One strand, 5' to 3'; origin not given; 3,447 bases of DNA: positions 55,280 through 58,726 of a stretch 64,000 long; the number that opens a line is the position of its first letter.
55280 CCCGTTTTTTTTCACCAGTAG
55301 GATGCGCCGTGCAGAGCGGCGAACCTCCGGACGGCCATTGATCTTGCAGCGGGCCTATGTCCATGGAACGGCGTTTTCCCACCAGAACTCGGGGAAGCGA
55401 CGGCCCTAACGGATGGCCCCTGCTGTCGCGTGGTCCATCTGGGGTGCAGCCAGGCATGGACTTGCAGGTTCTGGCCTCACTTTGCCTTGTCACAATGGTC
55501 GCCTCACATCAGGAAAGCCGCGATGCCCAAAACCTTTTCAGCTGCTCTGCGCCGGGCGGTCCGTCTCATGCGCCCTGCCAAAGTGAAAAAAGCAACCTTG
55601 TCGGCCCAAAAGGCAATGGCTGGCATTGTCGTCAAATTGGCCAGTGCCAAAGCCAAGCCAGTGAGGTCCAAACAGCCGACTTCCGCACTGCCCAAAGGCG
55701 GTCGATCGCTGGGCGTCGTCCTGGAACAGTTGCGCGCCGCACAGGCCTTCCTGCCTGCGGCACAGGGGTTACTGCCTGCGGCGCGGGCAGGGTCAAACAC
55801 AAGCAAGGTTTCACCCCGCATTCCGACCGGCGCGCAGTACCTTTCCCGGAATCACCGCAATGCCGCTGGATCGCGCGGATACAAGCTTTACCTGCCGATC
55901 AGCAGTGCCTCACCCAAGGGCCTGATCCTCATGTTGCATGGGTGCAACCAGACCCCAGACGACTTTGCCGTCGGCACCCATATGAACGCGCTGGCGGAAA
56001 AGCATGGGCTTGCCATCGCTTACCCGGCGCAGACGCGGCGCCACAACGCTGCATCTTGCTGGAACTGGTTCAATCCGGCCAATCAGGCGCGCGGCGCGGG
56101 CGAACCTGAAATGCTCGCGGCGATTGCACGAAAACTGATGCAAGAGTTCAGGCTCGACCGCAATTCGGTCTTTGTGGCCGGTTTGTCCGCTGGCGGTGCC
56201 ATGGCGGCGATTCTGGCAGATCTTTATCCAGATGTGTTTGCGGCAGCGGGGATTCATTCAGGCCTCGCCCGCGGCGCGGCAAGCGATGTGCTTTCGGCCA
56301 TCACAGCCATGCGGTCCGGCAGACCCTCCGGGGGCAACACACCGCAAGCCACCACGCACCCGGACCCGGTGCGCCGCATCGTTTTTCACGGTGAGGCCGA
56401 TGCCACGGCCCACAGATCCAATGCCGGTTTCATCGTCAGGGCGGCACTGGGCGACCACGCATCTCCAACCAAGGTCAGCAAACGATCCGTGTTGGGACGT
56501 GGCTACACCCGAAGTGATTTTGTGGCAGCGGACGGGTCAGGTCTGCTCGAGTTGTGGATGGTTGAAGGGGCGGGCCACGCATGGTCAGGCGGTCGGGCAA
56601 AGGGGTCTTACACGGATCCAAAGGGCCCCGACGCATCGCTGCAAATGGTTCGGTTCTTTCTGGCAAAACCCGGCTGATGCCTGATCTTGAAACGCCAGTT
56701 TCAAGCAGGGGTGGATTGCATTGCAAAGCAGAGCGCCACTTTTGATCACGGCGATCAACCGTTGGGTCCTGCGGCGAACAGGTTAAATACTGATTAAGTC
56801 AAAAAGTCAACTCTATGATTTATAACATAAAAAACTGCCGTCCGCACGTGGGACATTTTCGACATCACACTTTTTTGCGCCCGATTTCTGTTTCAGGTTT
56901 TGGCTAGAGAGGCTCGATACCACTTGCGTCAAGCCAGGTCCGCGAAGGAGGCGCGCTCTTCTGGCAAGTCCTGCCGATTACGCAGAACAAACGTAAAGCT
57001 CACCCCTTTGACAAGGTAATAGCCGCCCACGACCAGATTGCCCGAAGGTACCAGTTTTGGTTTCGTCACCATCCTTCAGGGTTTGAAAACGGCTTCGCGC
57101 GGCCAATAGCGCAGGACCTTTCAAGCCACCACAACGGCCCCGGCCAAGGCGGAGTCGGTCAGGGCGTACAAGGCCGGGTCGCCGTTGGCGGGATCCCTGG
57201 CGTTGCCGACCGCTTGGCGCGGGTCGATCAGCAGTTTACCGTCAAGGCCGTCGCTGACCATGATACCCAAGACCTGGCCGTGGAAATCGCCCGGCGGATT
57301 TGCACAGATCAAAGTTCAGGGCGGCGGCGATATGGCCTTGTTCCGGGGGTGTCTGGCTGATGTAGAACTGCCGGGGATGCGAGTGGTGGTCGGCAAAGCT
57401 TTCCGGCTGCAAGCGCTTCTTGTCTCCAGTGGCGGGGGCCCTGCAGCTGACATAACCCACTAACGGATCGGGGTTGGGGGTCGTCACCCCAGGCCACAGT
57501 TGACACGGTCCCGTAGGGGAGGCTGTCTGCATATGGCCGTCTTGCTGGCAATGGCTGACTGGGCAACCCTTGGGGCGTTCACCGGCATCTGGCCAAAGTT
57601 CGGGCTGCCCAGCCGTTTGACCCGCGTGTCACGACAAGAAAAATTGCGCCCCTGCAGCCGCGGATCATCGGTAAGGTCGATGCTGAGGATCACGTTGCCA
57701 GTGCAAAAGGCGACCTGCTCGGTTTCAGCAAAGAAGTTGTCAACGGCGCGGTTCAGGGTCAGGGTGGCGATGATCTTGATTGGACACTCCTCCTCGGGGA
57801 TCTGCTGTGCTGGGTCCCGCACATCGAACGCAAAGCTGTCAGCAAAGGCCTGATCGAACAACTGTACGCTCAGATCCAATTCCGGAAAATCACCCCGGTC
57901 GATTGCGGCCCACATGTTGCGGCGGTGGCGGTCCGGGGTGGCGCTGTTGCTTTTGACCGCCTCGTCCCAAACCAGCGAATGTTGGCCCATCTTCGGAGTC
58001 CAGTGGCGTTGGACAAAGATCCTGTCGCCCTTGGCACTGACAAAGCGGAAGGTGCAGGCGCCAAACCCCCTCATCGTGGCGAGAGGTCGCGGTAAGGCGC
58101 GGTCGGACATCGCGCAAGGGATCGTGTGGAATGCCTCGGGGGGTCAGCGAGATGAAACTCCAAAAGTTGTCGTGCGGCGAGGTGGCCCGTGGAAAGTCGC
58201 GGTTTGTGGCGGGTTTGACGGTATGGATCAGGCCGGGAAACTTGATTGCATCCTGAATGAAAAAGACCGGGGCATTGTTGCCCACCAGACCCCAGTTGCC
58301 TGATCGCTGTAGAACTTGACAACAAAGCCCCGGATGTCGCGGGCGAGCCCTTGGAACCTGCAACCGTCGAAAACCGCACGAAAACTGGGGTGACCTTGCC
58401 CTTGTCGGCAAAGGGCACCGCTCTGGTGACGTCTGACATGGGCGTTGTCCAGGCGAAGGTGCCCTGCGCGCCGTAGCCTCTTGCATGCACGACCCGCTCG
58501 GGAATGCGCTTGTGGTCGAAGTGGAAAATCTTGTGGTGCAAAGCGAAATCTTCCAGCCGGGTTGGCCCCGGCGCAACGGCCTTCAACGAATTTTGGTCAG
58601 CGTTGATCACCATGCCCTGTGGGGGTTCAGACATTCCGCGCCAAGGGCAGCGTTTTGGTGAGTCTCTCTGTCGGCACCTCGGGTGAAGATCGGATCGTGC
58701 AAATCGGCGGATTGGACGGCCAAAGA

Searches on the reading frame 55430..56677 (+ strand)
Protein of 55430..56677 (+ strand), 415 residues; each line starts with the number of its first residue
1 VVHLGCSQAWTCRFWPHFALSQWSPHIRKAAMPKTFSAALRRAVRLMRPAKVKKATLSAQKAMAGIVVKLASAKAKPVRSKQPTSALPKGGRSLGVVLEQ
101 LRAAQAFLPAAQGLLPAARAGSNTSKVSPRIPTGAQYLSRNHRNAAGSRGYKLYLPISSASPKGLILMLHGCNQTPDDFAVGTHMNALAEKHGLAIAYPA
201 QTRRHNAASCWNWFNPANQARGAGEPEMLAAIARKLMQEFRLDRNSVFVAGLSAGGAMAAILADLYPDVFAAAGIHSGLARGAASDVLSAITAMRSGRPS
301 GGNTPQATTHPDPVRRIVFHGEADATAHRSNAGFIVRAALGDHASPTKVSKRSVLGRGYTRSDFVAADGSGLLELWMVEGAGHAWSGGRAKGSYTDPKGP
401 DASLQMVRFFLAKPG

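Call 25: search_protein_families(library=pfam, proteins=[window:55430-56677:+], max_evalue=0.001)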
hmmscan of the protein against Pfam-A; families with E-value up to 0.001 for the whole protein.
window:55430-56677:+ (415 aa): 4 families
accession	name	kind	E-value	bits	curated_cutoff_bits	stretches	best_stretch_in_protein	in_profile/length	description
PF10503.15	Esterase_PHB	-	5.8e-37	127.5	23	1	151-302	3-154/219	Esterase PHB depolymerase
PF00756.26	Esterase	-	1.4e-07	32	22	1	150-280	9-150/251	Putative esterase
PF00326.27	Peptidase_S9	-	6.5e-07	29.5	22.6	1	212-288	31-107/213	Prolyl oligopeptidase family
PF07859.19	Abhydrolase_3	-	0.00086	19.6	25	0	194-264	39-90/210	alpha/beta hydrolase fold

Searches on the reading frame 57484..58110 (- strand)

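Call 25: search_protein_families(library=pfam, proteins=[window:57484-58110:-], max_evalue=0.001)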
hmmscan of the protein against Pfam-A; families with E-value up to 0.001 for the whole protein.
window:57484-58110:- (208 aa): 1 family
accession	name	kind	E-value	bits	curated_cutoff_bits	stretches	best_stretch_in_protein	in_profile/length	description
PF00199.24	Catalase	-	4.4e-57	194.4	25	1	1-184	173-355/383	Catalase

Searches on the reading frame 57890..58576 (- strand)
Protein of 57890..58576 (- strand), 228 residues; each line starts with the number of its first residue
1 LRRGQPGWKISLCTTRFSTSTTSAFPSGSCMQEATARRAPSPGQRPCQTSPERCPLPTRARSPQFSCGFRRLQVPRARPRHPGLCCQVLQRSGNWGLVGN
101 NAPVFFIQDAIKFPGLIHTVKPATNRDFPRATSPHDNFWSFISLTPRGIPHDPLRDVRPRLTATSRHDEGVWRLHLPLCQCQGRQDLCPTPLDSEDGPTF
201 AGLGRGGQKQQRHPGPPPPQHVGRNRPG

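Call 25: search_protein_families(library=pfam, proteins=[window:57890-58576:-], max_evalue=0.001)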
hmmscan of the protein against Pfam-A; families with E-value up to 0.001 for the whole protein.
window:57890-58576:- (228 aa): 1 family
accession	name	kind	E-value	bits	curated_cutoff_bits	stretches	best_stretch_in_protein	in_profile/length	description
PF00199.24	Catalase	-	5.6e-16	59.1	25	1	83-148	104-165/383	Catalase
